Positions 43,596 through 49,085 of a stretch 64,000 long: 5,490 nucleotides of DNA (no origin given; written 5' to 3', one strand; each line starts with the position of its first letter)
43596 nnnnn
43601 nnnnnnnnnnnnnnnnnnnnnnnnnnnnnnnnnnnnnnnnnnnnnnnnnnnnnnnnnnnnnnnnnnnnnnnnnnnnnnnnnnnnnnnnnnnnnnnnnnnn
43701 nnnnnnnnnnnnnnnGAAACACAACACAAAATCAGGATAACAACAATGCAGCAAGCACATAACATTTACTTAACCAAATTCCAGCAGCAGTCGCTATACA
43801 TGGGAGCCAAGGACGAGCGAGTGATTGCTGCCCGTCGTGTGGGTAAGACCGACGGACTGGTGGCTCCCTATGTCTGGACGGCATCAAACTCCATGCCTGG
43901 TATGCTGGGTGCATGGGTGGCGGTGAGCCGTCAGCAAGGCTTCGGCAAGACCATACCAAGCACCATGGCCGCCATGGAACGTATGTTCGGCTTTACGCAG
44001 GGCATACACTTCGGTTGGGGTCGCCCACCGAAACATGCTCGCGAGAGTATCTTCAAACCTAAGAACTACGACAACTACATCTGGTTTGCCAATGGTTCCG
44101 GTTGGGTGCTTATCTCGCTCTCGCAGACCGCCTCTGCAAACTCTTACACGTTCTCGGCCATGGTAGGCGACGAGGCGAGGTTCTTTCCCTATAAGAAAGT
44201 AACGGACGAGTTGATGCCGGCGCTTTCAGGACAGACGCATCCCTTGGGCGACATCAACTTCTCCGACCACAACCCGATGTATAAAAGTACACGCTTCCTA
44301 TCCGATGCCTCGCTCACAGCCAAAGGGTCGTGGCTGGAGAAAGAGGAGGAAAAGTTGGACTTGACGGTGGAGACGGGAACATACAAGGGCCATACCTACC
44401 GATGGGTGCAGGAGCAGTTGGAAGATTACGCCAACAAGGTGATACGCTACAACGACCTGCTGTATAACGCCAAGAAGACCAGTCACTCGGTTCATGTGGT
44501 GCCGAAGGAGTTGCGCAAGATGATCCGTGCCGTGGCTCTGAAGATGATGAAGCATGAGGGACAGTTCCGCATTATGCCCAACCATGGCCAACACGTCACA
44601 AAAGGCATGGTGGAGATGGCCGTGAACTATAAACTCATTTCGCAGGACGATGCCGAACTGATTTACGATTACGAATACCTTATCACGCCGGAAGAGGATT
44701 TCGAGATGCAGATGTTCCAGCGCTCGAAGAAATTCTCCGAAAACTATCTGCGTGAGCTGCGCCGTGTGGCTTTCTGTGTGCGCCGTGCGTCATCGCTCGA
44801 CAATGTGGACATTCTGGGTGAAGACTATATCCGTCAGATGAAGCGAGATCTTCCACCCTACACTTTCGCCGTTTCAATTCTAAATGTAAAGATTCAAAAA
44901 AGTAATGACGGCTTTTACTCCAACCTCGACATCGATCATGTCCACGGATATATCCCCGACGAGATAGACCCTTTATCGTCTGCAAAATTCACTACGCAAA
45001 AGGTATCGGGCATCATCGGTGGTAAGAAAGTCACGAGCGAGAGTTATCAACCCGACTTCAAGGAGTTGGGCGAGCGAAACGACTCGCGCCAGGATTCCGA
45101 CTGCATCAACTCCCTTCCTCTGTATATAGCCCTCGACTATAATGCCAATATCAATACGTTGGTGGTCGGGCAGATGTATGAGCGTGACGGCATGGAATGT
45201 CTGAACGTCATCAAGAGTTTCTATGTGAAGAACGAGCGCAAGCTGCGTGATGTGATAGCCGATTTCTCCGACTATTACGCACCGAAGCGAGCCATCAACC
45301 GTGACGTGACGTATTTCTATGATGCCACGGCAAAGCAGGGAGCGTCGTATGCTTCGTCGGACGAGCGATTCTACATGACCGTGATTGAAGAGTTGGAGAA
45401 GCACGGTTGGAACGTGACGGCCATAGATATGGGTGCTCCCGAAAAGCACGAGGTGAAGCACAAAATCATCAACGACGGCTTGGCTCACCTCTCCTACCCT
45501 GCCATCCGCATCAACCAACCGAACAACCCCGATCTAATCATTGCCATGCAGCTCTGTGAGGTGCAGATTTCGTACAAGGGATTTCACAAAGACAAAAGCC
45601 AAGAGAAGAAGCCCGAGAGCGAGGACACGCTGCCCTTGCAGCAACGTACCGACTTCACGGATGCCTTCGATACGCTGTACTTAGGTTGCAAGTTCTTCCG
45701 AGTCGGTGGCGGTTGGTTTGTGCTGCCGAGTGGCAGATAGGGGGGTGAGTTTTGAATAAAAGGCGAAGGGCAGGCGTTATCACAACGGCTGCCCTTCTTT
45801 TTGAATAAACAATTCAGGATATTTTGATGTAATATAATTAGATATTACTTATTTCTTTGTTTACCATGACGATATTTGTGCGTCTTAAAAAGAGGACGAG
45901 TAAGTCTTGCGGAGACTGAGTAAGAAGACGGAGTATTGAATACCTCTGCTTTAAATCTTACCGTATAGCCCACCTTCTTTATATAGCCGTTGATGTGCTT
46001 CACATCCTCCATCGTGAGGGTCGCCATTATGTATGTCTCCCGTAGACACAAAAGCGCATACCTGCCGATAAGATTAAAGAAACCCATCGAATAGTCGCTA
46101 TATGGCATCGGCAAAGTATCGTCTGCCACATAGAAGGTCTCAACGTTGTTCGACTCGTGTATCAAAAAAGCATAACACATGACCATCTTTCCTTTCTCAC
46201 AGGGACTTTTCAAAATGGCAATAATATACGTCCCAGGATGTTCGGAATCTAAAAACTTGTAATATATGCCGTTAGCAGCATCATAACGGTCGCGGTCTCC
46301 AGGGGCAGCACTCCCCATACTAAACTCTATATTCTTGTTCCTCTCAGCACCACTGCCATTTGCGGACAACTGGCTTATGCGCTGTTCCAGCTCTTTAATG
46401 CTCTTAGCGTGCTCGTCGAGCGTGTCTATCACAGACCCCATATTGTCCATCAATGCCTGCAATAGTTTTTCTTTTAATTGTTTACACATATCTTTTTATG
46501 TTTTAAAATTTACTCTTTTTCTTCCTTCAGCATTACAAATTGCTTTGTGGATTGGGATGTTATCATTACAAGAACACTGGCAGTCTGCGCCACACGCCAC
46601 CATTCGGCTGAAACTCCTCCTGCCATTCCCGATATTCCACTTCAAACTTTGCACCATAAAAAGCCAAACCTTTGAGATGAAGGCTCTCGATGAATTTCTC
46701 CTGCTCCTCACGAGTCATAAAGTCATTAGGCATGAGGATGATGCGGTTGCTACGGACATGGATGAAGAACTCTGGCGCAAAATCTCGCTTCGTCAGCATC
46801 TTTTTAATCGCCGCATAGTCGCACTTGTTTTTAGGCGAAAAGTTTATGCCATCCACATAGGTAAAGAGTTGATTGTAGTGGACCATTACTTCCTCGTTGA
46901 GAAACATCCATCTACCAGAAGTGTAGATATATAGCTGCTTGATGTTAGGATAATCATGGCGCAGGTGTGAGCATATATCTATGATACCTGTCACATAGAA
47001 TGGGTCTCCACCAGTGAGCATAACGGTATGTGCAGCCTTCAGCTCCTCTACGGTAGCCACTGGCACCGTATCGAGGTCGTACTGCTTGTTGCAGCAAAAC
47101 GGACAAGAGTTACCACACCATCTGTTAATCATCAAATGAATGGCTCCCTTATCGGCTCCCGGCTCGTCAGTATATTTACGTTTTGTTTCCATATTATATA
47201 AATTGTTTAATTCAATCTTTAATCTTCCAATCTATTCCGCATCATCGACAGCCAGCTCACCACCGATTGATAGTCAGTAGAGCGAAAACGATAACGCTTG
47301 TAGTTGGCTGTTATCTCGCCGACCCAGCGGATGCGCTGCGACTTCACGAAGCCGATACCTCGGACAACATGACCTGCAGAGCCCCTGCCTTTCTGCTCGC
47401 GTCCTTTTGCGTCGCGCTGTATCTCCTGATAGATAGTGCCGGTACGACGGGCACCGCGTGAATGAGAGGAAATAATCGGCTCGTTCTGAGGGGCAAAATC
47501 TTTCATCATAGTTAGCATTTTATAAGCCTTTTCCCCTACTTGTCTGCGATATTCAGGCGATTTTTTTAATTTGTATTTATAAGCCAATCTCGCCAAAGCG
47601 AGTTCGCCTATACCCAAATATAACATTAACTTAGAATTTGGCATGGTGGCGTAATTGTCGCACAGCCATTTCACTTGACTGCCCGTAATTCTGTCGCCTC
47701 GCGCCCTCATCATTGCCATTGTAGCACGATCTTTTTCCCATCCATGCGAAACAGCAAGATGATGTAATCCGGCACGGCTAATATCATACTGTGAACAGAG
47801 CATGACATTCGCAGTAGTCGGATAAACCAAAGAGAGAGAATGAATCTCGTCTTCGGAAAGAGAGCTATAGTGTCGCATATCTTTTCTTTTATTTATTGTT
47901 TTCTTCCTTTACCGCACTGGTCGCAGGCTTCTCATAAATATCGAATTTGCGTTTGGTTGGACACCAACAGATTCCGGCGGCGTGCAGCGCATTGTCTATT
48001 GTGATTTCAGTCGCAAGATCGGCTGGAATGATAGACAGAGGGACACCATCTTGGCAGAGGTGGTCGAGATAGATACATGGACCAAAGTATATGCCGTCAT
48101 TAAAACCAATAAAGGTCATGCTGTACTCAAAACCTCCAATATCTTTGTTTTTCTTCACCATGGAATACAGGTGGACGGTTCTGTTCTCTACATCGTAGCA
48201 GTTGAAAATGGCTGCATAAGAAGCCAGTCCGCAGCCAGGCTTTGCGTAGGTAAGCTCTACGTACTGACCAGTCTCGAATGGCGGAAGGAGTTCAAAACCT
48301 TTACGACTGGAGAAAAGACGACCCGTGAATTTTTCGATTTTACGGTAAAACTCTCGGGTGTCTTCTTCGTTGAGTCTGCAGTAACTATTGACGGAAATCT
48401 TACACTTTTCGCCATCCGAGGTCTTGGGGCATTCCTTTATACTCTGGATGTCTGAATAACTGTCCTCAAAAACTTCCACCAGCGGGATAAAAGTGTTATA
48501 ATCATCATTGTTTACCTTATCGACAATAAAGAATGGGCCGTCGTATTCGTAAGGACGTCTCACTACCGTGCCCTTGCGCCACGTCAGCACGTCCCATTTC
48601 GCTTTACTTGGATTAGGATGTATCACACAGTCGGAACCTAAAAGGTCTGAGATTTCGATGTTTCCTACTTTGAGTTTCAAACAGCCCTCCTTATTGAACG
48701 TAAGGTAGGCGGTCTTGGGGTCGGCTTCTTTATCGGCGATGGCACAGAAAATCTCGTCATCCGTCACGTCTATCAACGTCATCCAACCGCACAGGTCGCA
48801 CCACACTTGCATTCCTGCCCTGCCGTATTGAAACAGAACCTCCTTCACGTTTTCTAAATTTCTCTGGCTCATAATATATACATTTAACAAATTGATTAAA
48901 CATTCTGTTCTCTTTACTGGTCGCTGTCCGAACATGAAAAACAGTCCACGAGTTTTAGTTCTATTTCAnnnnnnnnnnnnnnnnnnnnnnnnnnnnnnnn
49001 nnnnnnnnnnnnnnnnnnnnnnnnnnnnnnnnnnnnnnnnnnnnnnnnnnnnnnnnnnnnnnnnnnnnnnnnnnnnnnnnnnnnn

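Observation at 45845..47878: Radical SAM (CxxxCxxC, TGGDP) protein flanked by two unknown proteins, convergent on the terminase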

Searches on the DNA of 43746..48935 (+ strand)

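Call 7: search_dna_similar(query=window:43746-48935:+, collection=phages, mode=near)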
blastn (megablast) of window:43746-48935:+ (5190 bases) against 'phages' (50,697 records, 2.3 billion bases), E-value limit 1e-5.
No match.

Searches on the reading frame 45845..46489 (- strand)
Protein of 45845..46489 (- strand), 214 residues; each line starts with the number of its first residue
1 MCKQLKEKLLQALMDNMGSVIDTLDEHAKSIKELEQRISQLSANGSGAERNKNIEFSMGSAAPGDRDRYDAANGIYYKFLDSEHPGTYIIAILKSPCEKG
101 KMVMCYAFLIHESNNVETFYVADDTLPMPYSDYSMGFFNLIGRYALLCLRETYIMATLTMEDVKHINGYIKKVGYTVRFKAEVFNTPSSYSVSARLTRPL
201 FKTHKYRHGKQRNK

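Call 3: search_protein_families(library=pfam, proteins=[window:45845-46489:-], max_evalue=0.1)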
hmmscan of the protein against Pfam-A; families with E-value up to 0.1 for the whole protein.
window:45845-46489:- (214 aa): 1 family
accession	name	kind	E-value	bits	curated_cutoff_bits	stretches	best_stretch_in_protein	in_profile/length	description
PF07586.16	HXXSHH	-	0.093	12.7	30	0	24-52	190-218/307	Protein of unknown function (DUF1552)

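Call 4: search_protein_families(library=ncbifam, proteins=[window:45845-46489:-], max_evalue=0.1)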
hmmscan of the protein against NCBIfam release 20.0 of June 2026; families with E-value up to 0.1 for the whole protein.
window:45845-46489:- (214 aa): 0 families

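Call 5: search_protein_families(library=phrogs, proteins=[window:45845-46489:-], max_evalue=0.01)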
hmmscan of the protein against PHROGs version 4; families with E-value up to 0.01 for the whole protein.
window:45845-46489:- (214 aa): 0 families

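Call 30: find_homologous_proteins(query=window:45845-46489:-)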
Query window:45845-46489:- (214 aa): 38 proteins with E <= 0.001 among 186 candidates.
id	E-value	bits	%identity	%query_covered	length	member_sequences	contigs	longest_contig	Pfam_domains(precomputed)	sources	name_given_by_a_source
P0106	4.4e-126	436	92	100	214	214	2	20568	-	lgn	-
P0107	6.3e-126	436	92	100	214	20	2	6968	-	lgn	-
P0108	1.5e-124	431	91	100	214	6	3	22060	-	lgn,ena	-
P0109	2.3e-124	431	90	100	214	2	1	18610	-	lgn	-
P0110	2.3e-124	431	91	100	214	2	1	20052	-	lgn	-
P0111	3.1e-124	430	90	100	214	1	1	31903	-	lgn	-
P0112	4.3e-124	430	91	100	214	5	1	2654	-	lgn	-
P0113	5.6e-124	430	90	100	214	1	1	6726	-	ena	-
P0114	5.5e-123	426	91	100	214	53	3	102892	-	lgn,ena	-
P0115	7.0e-123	426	90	100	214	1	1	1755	-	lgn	-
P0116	2.0e-121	421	90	100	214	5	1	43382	-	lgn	-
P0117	1.2e-115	402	90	94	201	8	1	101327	-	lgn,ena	-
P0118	3.5e-114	398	90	94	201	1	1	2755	-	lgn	-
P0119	1.6e-103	363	77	99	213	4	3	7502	-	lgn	-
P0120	1.5e-97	343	90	81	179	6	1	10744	-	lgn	-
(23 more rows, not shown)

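Call 72: predict_structure(alignment_id=A7)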
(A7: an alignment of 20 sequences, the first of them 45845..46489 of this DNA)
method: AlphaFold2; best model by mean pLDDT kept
length: 214 residues; sequences in the alignment: 20
mean_pLDDT: 43.7   pTM: 0.33
mean pLDDT of the five models: 43.7, 42.8, 42.0, 39.9, 36.5
residues with pLDDT >= 90: 0; 70-90: 0; 50-70: 74; < 50: 140
segments of 3 or more residues with pLDDT < 50: 37-61, 63-74, 100-103, 122-184, 186-214
pLDDT, mean of each block of 10 residues (from residue 1): 61 59 54 48 35 41 44 52 61 55 54 56 39 30 30 29 36 33 39 35 32 32
secondary structure, 60 per line:
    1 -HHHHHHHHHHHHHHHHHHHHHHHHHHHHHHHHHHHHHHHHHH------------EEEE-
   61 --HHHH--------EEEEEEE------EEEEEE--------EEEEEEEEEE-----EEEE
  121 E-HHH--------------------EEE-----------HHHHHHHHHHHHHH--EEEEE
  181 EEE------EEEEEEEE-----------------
elements in order: H2-43 E56-59 H63-66 E75-81 E88-93 E102-111 E117-121 E146-148 H160-173 E176-183 E190-197

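Call 83: search_protein_families(library=padloc, proteins=[window:45845-46489:-], max_evalue=0.01)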
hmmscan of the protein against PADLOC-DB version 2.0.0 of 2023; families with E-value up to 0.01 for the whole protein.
window:45845-46489:- (214 aa): 0 families
